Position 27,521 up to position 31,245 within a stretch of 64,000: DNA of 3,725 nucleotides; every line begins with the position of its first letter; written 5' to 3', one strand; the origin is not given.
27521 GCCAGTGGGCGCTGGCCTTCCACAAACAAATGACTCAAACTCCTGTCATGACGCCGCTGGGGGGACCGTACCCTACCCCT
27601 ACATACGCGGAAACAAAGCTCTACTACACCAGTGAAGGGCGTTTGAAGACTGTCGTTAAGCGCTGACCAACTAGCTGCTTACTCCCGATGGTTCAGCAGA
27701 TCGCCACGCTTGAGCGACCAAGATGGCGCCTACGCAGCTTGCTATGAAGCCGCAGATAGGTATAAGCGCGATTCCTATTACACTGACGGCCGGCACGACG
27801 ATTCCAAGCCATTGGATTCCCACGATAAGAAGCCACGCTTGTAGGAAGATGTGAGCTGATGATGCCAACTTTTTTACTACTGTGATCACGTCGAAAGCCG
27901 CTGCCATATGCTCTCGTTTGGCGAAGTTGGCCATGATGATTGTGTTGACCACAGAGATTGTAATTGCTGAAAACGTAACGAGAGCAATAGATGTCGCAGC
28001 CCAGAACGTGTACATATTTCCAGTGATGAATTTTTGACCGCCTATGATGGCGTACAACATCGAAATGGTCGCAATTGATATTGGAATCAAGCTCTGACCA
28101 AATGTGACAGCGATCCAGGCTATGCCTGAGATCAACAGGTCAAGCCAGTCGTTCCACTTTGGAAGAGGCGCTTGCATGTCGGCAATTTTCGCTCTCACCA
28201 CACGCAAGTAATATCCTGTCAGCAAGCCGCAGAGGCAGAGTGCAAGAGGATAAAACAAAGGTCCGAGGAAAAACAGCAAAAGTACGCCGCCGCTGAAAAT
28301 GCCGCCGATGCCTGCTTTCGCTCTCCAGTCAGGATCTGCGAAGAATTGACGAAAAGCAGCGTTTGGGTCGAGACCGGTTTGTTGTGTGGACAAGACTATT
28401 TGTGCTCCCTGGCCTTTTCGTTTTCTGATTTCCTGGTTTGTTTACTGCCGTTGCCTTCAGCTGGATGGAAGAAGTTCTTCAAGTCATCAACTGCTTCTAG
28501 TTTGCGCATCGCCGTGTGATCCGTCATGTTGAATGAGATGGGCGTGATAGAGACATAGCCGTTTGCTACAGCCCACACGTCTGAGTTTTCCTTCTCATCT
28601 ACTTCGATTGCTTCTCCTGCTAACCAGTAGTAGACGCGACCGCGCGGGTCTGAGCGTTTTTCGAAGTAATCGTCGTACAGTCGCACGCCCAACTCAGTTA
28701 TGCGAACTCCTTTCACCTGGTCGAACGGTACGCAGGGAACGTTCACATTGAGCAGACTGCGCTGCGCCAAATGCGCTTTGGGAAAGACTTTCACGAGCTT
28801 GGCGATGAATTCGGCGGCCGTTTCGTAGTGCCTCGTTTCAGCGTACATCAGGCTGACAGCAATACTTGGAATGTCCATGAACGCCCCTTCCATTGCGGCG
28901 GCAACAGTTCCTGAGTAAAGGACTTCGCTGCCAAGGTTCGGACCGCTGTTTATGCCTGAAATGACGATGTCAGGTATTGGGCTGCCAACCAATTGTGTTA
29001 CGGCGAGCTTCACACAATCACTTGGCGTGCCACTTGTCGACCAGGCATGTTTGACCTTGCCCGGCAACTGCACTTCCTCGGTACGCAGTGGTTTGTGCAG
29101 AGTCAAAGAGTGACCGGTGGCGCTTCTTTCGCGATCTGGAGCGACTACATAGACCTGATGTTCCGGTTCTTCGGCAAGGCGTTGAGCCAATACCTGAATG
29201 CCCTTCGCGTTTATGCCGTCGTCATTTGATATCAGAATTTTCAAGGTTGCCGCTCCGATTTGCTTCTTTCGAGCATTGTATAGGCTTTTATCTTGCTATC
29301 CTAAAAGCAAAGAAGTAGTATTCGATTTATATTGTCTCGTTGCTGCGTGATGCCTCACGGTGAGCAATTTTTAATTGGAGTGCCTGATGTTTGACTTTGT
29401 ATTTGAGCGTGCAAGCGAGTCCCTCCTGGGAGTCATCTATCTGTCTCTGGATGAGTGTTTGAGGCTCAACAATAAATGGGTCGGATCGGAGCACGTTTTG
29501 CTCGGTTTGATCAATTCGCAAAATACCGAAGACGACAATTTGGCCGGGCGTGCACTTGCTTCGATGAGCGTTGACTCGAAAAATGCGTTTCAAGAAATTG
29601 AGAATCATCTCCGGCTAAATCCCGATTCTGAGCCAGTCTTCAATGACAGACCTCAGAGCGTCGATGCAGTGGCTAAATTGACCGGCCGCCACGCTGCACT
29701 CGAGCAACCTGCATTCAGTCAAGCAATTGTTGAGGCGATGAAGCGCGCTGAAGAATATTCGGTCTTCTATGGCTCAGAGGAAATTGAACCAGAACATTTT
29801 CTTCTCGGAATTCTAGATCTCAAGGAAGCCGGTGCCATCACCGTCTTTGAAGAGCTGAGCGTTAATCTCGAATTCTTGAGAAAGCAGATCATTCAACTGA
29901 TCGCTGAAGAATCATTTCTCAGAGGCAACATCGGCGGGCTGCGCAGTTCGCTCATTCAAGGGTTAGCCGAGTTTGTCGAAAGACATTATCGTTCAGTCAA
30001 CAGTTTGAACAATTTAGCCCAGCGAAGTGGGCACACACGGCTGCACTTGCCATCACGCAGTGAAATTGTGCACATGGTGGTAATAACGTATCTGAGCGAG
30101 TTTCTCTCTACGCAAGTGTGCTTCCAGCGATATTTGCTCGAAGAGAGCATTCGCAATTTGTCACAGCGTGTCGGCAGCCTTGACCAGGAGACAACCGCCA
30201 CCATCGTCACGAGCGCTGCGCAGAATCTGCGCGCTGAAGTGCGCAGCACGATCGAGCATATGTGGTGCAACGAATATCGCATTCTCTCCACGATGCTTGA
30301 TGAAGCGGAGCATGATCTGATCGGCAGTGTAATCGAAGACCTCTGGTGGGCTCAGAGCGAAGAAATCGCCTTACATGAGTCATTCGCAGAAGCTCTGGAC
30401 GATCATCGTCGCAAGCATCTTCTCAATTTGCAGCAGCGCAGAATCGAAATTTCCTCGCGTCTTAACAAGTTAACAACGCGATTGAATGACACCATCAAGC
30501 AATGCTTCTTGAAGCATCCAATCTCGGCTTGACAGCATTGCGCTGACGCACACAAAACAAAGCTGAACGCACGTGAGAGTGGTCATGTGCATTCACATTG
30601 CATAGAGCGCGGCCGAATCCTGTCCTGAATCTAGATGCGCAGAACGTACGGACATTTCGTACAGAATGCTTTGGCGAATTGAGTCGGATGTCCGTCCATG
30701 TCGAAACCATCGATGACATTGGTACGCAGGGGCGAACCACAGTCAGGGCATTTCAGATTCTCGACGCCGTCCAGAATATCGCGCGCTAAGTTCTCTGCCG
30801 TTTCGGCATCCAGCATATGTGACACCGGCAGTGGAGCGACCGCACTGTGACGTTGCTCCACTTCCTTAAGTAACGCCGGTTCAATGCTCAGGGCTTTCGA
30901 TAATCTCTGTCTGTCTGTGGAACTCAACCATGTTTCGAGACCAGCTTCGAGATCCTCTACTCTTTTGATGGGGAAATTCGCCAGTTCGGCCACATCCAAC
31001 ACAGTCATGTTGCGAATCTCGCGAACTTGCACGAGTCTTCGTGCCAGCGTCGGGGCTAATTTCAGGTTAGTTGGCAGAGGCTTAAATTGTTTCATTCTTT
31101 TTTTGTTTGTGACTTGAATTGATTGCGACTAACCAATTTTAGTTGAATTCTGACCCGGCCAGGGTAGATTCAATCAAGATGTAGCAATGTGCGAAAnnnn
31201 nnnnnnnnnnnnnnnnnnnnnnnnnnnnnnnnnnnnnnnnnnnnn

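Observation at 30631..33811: Degenerate-GGDEF/pseudokinase fusion translationally coupled to an orphan NurA nuclease, with a divergent XRE-zinc-ribbon gene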

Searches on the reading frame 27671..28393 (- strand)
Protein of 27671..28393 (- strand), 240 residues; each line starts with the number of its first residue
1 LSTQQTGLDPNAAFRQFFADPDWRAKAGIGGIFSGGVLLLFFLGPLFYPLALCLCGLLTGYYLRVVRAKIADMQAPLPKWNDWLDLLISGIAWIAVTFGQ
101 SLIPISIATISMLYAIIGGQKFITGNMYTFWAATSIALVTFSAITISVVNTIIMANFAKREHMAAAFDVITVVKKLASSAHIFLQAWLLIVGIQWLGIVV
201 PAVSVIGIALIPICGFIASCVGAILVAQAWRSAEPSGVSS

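Call 3: search_protein_families(library=pfam, proteins=[window:27671-28393:-], max_evalue=1)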
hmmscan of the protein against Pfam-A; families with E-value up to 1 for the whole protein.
window:27671-28393:- (240 aa): 2 families
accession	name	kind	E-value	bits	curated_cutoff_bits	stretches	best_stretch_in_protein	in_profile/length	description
PF13197.11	DUF4013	-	5e-16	59.4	26.9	1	51-203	9-159/168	Protein of unknown function (DUF4013)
PF17260.7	DUF5326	-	0.098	13.3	27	1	133-179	17-63/70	Family of unknown function (DUF5326)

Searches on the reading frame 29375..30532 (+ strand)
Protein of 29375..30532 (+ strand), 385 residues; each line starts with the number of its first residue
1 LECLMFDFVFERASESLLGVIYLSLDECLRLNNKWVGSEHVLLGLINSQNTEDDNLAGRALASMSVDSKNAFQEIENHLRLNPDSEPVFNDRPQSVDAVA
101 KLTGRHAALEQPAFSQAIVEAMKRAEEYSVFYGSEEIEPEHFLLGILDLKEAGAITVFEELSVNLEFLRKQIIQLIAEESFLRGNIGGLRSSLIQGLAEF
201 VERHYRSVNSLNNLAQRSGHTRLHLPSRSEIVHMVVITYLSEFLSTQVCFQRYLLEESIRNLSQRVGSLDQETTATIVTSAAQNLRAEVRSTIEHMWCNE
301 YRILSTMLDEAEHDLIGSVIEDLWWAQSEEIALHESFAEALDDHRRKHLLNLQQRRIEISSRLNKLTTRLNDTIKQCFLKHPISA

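Call 3: search_protein_families(library=pfam, proteins=[window:29375-30532:+], max_evalue=1)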
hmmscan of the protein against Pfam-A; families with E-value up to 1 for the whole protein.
window:29375-30532:+ (385 aa): 3 families
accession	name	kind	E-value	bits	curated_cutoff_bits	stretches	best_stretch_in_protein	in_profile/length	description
PF02861.25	Clp_N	-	1.5e-14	54.3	20.7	2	125-176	1-52/53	Clp amino terminal domain, pathogenicity island component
PF09548.15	Spore_III_AB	-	0.0069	16.9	32.5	1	239-323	35-117/170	Stage III sporulation protein AB (spore_III_AB)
PF20911.3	GP7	-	0.2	10.9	27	1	98-142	80-123/313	Major capsid protein GP7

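Call 4: search_protein_families(library=padloc, proteins=[window:29375-30532:+], max_evalue=1)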
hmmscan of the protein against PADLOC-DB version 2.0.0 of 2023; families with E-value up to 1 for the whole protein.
window:29375-30532:+ (385 aa): 0 families

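Call 5: search_protein_families(library=ncbifam, proteins=[window:29375-30532:+], max_evalue=1)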
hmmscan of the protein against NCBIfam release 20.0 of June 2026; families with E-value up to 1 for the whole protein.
window:29375-30532:+ (385 aa): 3 families
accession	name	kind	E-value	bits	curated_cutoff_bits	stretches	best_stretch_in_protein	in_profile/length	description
TIGR03346.1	chaperone_ClpB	equivalog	0.0029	16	1232.1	1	115-186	2-73/853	ATP-dependent chaperone ClpB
TIGR02639.1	ClpA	equivalog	0.0038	15.5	993.15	1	116-181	3-66/734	ATP-dependent Clp protease ATP-binding subunit ClpA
TIGR03345.1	VI_ClpV1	equivalog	0.019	13.2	884.95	1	117-196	4-83/852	type VI secretion system ATPase TssH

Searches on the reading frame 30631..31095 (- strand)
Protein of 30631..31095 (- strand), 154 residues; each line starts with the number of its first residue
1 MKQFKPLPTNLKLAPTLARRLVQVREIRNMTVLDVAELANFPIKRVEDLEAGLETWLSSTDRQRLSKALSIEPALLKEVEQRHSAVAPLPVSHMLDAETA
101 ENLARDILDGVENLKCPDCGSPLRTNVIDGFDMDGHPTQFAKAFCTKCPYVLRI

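Call 3: search_protein_families(library=pfam, proteins=[window:30631-31095:-], max_evalue=1)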
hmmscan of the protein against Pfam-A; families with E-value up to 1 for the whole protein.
window:30631-31095:- (154 aa): 9 families
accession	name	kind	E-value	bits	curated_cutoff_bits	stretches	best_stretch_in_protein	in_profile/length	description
PF13413.12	HTH_25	-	0.0018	18.5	24.6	1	20-52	1-33/62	Helix-turn-helix domain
PF13560.12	HTH_31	-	0.044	14.5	27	1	17-76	2-61/64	Helix-turn-helix domain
PF01381.28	HTH_3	-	0.093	13.2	23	1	23-75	3-54/55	Helix-turn-helix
PF03119.21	DNA_ligase_ZBD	-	0.1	13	25.8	1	115-124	1-10/27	NAD-dependent DNA ligase C4 zinc finger domain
PF16320.10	Ribosomal_L12_N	-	0.11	12.7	25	1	25-39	7-21/48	Ribosomal protein L7/L12 dimerisation domain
PF13248.11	Zn_ribbon_3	-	0.11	12.5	27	1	114-125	3-14/26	zinc-ribbon domain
PF14803.11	Zn_ribbon_Nudix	-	0.17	12.3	25.6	0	116-130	3-17/34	Nudix N-terminal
PF12773.13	DZR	-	0.19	12.3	27.3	1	115-150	14-32/45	Double zinc ribbon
PF10083.14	DUF2321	-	0.2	11.7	24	1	115-148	39-73/157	Uncharacterized protein conserved in bacteria (DUF2321)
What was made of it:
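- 30631..31095 (-): 154-aa XRE-like HTH (residues ~17-80) plus C-terminal Cys4 zinc ribbon. It is divergent from the operon and is the ancestral neighbour of NurA across the order. Pfam HTH_25/HTH_31/HTH_3 hits all fall below their cut-offs (call 3).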

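Call 4: search_protein_families(library=padloc, proteins=[window:30631-31095:-], max_evalue=1)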
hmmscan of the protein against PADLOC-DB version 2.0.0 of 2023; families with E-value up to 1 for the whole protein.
window:30631-31095:- (154 aa): 2 families
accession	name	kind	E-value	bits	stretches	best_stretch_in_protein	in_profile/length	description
PDLC02926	HTH_VI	-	0.023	12.9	0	18-53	3-38/92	-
PDLC03949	RmrA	-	0.031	11.1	1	19-80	5-65/363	-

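Call 5: search_protein_families(library=ncbifam, proteins=[window:30631-31095:-], max_evalue=1)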
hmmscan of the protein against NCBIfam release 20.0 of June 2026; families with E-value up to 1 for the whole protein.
window:30631-31095:- (154 aa): 7 families
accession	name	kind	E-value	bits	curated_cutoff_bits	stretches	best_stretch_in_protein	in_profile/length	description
NF047912.1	ECs_2282_CxxC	subfamily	0.017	15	37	1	113-148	2-33/60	ECs_2282 family putative zinc-binding protein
NF004430.0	PRK05771.2-4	equivalog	0.034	12.8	670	1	11-90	50-131/646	V-type ATP synthase subunit I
NF041913.1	HVO_2142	equivalog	0.048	13.5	90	1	107-150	5-41/48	HVO_2142 family zinc finger protein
NF006015.0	PRK08154.1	subfamily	0.1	11.7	204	1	13-104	27-116/314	anaerobic benzoate catabolism transcriptional regulator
NF033497.1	rubre_like_arch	subfamily_domain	0.17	11.6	32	1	114-124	17-27/34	rubrerythrin-like domain-containing protein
NF008121.0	PRK10869.1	equivalog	0.2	10.1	418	1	58-117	280-339/553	DNA repair protein RecN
TIGR04165.1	methano_modCys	hypoth_equivalog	0.37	11.1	60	1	114-151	8-45/50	TIGR04165 family Cys-rich peptide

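Call 51: search_solved_structures(query=A5, max_evalue=1)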
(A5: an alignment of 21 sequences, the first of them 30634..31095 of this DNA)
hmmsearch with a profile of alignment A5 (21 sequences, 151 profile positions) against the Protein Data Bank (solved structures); distinct sequences matched with E-value up to 1: 16.
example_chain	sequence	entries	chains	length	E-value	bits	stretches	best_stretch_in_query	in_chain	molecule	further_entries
2i13_A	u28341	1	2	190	0.0021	21.2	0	100-122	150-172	Aart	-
6rnz_A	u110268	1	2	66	0.013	18.7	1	17-74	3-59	HTH-type transcriptional regulator DdrOC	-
6rnx_A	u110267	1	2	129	0.037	17.1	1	17-80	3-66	HTH-type transcriptional regulator DdrOC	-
6rmq_A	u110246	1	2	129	0.038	17.1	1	17-80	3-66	HTH-type transcriptional regulator DdrOC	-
3mlg_A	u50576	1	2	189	0.072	16.2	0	37-85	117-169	2X chimera of Helicobacter pylori protein HP0242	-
6jq1_A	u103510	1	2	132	0.14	15.2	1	17-80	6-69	Transcriptional regulator, XRE family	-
21gi_A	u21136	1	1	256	0.16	15.1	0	37-86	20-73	A designed protein Three-twist Knot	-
1mey_C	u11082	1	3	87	0.38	13.9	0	103-122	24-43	CONSENSUS ZINC FINGER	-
7t5u_A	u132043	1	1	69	0.4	13.8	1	14-75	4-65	Helix-turn-helix domain-containing protein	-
6h7w_O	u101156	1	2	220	0.48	13.5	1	19-62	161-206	Putative vacuolar protein sorting-associated protein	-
9xz9_A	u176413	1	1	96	0.52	13.4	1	9-74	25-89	Quorum sensing controller protein QseC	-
1n1j_B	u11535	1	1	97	0.71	13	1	24-103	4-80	NF-YC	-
1zug_A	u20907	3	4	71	0.74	12.9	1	15-77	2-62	PHAGE 434 CRO PROTEIN | REGULATORY PROTEIN CRO | PROTEIN (434 CRO)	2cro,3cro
6h7w_B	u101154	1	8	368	0.8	12.8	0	19-61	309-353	Putative vacuolar protein sorting-associated protein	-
9w2m_D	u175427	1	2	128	0.88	12.7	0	32-54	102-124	KH domain-containing protein 3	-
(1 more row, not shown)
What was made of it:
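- On XRE-family HTH regulator: The ortholog profile against PDB gives DdrO 0.013 and 434 Cro 0.74 (call 51).
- Closest known: XRE-family repressors of DNA-damage regulons. Same: There is a weak profile match of the N-terminal ~65 residues to DdrO and 434 Cro (call 51).
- The HTH assignment of the regulator rests on hits below the Pfam cut-offs (calls 3, 51).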
